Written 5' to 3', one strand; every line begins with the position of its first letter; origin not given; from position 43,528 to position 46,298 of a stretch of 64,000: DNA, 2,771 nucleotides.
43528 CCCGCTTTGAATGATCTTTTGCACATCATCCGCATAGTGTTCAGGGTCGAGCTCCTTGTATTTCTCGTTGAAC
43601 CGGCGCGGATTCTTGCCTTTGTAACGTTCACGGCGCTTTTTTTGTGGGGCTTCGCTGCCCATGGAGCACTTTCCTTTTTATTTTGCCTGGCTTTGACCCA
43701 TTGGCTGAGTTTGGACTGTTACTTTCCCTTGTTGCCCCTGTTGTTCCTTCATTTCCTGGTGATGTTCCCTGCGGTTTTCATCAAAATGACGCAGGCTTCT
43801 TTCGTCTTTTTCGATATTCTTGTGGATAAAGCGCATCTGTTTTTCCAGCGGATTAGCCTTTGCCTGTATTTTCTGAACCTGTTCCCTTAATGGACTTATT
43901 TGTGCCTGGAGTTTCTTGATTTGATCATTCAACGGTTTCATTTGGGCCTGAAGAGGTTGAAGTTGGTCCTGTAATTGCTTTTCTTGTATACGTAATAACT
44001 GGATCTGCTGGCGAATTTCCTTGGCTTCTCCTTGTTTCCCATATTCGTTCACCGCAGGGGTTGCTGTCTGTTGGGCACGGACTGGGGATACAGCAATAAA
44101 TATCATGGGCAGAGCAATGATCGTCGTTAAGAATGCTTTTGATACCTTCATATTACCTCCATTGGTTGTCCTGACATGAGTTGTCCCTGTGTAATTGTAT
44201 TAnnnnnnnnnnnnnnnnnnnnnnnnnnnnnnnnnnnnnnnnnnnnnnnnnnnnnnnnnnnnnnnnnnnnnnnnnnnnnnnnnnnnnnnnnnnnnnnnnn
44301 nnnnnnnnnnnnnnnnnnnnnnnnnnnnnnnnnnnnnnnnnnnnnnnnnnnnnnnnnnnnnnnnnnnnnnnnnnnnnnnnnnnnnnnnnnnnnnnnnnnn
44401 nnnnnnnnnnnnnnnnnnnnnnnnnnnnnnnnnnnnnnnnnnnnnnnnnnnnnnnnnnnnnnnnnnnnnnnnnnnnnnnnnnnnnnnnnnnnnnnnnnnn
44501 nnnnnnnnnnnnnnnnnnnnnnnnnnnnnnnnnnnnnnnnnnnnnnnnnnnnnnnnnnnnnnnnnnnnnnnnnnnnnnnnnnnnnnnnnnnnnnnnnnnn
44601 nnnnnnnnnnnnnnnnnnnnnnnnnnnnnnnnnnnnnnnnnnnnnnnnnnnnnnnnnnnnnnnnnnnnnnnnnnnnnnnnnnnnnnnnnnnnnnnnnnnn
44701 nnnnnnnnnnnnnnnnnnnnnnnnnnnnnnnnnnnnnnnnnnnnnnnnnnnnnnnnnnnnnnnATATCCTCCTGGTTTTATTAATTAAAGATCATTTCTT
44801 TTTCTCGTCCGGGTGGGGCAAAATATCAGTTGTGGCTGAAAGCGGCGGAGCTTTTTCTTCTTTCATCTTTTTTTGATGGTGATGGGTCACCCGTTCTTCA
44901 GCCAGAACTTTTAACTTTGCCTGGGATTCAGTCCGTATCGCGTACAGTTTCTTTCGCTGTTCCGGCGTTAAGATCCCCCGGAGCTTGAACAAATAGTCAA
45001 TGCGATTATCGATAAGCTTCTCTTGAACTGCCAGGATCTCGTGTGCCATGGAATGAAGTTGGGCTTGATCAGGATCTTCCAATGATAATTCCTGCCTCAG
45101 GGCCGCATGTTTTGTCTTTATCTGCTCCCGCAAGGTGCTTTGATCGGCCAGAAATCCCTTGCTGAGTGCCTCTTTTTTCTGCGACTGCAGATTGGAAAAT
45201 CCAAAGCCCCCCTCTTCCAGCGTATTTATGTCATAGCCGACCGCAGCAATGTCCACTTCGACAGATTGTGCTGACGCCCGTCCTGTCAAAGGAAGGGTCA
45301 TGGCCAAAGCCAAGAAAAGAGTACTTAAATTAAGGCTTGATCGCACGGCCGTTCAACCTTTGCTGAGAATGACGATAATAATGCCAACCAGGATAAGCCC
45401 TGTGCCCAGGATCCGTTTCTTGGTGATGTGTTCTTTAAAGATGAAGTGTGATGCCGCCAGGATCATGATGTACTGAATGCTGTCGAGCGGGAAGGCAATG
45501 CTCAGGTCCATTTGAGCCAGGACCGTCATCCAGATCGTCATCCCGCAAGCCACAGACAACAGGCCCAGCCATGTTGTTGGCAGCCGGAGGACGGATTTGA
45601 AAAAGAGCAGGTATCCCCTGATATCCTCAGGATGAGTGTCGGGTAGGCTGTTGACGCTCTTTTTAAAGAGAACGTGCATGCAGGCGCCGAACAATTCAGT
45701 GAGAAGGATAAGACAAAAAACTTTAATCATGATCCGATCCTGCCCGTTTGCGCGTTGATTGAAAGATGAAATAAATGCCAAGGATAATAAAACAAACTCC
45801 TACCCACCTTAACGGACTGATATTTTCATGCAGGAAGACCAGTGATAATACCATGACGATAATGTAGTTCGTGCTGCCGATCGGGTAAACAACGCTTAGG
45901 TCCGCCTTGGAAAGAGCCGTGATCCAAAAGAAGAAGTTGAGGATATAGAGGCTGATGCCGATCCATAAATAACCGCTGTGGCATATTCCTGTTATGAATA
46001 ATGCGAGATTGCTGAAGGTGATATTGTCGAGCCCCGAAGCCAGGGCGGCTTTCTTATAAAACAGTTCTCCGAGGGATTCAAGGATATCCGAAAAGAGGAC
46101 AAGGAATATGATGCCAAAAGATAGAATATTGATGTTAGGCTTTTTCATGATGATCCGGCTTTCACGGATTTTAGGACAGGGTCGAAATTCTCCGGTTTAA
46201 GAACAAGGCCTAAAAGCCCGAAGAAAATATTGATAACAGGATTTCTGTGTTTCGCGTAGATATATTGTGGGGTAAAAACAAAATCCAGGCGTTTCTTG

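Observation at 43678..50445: Visibly lower-GC block encoding an Arn-like set: ArnE/ArnF-like flippase pair, FemAB-like GNAT, class-III aminotransferase, HAD phosphatase, alpha/beta hydrolase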

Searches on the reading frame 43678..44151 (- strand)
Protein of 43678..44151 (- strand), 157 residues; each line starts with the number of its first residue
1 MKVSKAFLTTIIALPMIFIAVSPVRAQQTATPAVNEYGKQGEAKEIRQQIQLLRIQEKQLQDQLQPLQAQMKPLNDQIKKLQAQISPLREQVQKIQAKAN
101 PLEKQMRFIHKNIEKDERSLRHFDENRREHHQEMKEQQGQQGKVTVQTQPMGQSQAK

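Call 5: search_protein_families(library=pfam, proteins=[window:43678-44151:-], max_evalue=0.01)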
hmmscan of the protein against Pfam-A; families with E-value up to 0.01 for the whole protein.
window:43678-44151:- (157 aa): 15 families
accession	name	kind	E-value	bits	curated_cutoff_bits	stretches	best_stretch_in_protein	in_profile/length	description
PF17749.6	MIP-T3_C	-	3.9e-07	30.7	25.8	1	68-140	37-107/154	Microtubule-binding protein MIP-T3 C-terminal region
PF09728.14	Taxilin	-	9e-06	25.5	30.3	1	39-143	187-291/302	Myosin-like coiled-coil protein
PF25014.1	NET2A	-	0.00035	20.9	33.1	1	48-126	153-231/235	NET2A-like domain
PF15960.10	DUF4763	-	0.00057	19.6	30.1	1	35-104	79-148/236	Domain of unknown function (DUF4763)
PF24319.2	DUF7491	-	0.00079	20.1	30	1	40-115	6-81/90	Coiled-coil region of unknown function (DUF7491)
PF05531.17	NPV_P10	-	0.00087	20.2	29.8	1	45-98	8-64/75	Nucleopolyhedrovirus P10 protein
PF04859.17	DUF641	-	0.0013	19.6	27.6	1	39-104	62-126/127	Plant protein of unknown function (DUF641)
PF13166.12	AAA_13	-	0.0021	17.3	36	1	42-126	391-473/713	AAA domain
PF11559.13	ADIP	-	0.0031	18.1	34.3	1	40-106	65-131/151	Afadin- and alpha -actinin-Binding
PF14932.11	HAUS-augmin3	-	0.0034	17.3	29.4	1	36-119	61-144/260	HAUS augmin-like complex subunit 3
PF14662.11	KASH_CCD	-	0.0045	17.4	43.3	1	43-135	3-91/191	Coiled-coil region of CCDC155 or KASH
PF23991.1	DUF7310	-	0.0047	17.8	40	1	54-107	23-75/83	Coiled-coil region of unknown function (DUF7310)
PF04136.21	COG3_N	-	0.005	17.2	27.9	1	60-118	2-60/147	Conserved oligomeric Golgi complex subunit 3, N-terminal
PF17675.6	APG6_N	-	0.0056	17.6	45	1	40-105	45-110/132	Apg6 coiled-coil region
PF07889.17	DUF1664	-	0.0071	16.8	34.6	1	57-122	54-119/124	Protein of unknown function (DUF1664)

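Call 6: search_protein_families(library=ncbifam, proteins=[window:43678-44151:-], max_evalue=0.01)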
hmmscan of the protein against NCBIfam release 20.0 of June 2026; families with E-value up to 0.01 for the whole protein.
window:43678-44151:- (157 aa): 19 families
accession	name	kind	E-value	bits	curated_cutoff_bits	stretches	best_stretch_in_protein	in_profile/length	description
NF002572.0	PRK02224.1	equivalog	4.4e-06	25.3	1087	1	40-147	306-413/888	DNA double-strand break repair ATPase Rad50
TIGR02168.1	SMC_prok_B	equivalog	1.8e-05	22.7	567.35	1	41-147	239-932/1181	chromosome segregation protein SMC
TIGR04523.1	Mplasa_alph_rch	subfamily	2.7e-05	22.3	270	1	39-145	417-523/745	helix-rich protein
NF045487.1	ASRP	equivalog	3.6e-05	22.6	300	1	44-136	344-440/593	archaea-specific SMC-related protein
TIGR02169.1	SMC_prok_A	equivalog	4.8e-05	21.2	729.4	1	42-139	835-932/1165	chromosome segregation protein SMC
NF038218.1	IcmG_DotF_IVB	equivalog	5.2e-05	23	200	1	24-110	97-186/266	type IVB secretion system protein IcmG/DotF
TIGR03752.1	conj_TIGR03752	hypoth_equivalog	5.2e-05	22.7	241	1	7-145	8-140/471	TIGR03752 family integrating conjugative element protein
NF047408.1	SA0632_fam_LP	equivalog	0.00022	20.8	70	1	38-86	19-67/68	SA0632 family lipoprotein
NF041035.1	Rad50_Halo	equivalog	0.00026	19.5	1000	1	42-146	308-412/883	DNA double-strand break repair ATPase Rad50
NF053563.1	Rkd4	equivalog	0.00034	18.9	860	1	47-132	301-385/747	arcadin-4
NF033885.1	conj_TraP_IncI1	equivalog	0.00048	19.9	135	1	27-105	65-143/217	conjugal transfer protein TraP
NF003034.1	PRK03918.1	equivalog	0.00055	18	700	1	41-138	200-292/878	DNA double-strand break repair ATPase Rad50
TIGR01843.1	type_I_hlyD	subfamily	0.00073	18.6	208.65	1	39-149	121-233/422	HlyD family type I secretion periplasmic adaptor subunit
NF051880.1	FlagAsmCDGMPTipF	equivalog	0.0013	17.6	600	1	8-142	9-146/421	flagella assembly cyclic-di-GMP phosphodiesterase TipF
NF043058.1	T4SS_LegC2C7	subfamily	0.0033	16.4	350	1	45-137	126-218/348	LegC2/C7 family Dot/Icm T4SS effector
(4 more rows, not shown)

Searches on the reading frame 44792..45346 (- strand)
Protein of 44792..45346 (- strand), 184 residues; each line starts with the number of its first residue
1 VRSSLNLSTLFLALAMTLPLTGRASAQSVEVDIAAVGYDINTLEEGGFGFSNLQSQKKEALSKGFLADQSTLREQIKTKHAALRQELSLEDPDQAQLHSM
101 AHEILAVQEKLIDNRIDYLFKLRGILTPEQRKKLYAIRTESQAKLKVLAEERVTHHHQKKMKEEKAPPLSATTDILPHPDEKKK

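Call 5: search_protein_families(library=pfam, proteins=[window:44792-45346:-], max_evalue=0.01)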
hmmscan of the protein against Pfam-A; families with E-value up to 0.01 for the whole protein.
window:44792-45346:- (184 aa): 2 families
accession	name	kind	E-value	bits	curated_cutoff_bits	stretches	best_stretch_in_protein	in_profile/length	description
PF13801.11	Metal_resist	-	9.5e-07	29.4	29.2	1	59-132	48-124/125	Heavy-metal resistance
PF07813.17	LTXXQ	-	7.3e-05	23.9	24.3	1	54-136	19-98/100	LTXXQ motif family protein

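Call 6: search_protein_families(library=ncbifam, proteins=[window:44792-45346:-], max_evalue=0.01)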
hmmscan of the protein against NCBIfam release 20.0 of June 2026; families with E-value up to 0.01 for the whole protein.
window:44792-45346:- (184 aa): 2 families
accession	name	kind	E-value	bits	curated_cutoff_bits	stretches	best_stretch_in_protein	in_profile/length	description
NF009391.0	PRK12750.1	equivalog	0.00023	21.2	148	1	52-157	63-168/170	CpxP family protein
NF008584.2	PRK11546.1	equivalog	0.00081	19.7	200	1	54-117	48-111/145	zinc resistance sensor/chaperone ZraP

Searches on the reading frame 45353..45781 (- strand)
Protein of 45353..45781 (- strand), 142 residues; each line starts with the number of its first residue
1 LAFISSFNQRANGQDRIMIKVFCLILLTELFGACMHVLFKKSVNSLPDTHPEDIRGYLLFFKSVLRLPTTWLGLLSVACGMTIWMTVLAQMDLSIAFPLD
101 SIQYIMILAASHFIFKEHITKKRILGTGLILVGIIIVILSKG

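Call 5: search_protein_families(library=pfam, proteins=[window:45353-45781:-], max_evalue=0.01)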
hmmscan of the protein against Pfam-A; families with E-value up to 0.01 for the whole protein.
window:45353-45781:- (142 aa): 3 families
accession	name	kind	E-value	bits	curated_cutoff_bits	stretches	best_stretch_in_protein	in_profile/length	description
PF00892.27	EamA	-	1.1e-09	39.1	28.2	1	67-138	63-134/135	EamA-like transporter family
PF10639.15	TMEM234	-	5e-06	27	30.1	1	43-137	19-112/113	Putative transmembrane family 234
PF05653.20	Mg_trans_NIPA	-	0.0027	17.4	26.2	1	24-138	9-120/295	Magnesium transporter NIPA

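Call 6: search_protein_families(library=ncbifam, proteins=[window:45353-45781:-], max_evalue=0.01)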
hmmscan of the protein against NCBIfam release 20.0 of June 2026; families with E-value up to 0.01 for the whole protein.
window:45353-45781:- (142 aa): 4 families
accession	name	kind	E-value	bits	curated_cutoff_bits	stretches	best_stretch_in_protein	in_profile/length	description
NF011625.2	PRK15051.1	equivalog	1.4e-12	47.8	92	1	71-137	39-107/111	4-amino-4-deoxy-L-arabinose-phosphoundecaprenol flippase subunit ArnE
NF002816.2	PRK02971.1-2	equivalog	1.2e-10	41.9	99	1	36-138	14-117/120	4-amino-4-deoxy-L-arabinose-phosphoundecaprenol flippase subunit ArnF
NF007934.1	PRK10650.1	equivalog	0.0022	18.5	103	1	69-139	34-108/109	multidrug/spermidine efflux SMR transporter subunit MdtI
NF051482.1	EbrB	exception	0.0075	16.9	160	0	76-138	39-102/105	SMR family multidrug efflux transporter EbrB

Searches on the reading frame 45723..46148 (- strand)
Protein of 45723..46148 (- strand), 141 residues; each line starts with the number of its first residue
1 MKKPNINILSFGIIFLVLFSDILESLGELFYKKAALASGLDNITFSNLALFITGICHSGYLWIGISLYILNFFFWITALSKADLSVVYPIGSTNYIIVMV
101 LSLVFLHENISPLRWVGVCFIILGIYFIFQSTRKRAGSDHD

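Call 5: search_protein_families(library=pfam, proteins=[window:45723-46148:-], max_evalue=0.01)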
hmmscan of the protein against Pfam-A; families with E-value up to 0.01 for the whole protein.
window:45723-46148:- (141 aa): 4 families
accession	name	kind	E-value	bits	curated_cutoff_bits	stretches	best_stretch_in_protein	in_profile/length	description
PF00892.27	EamA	-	1.1e-09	39.1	28.2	1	59-129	64-134/135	EamA-like transporter family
PF10639.15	TMEM234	-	0.0028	18.2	30.1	1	73-128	56-112/113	Putative transmembrane family 234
PF05653.20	Mg_trans_NIPA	-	0.0031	17.2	26.2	1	70-130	61-121/295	Magnesium transporter NIPA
PF00893.25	Multi_Drug_Res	-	0.0071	17.3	23.7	1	62-121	33-93/93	Small Multidrug Resistance protein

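Call 6: search_protein_families(library=ncbifam, proteins=[window:45723-46148:-], max_evalue=0.01)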
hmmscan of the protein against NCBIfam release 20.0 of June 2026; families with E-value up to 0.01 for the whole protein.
window:45723-46148:- (141 aa): 7 families
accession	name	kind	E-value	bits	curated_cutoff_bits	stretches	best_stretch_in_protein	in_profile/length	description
NF002816.2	PRK02971.1-2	equivalog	4.2e-10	40.1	99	1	19-131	5-119/120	4-amino-4-deoxy-L-arabinose-phosphoundecaprenol flippase subunit ArnF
NF011625.2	PRK15051.1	equivalog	7.3e-10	39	92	1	60-128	37-107/111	4-amino-4-deoxy-L-arabinose-phosphoundecaprenol flippase subunit ArnE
TIGR03340.1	phn_DUF6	hypoth_equivalog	2.6e-08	33.9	288.15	1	72-134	77-139/281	phosphonate utilization associated putative membrane protein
TIGR00950.1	2A78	equivalog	2.7e-06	27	230.2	1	60-124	198-262/264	carboxylate/amino acid/amine transporter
NF007767.1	PRK10452.1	equivalog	0.00013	22.1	122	1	57-138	30-111/120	multidrug/spermidine efflux SMR transporter subunit MdtJ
NF002586.0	PRK02237.1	equivalog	0.008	16.2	114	1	58-133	32-108/109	YnfA family protein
TIGR00817.1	tpt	subfamily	0.0085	15.6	317.9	0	96-128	259-291/302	Tpt phosphate/phosphoenolpyruvate translocator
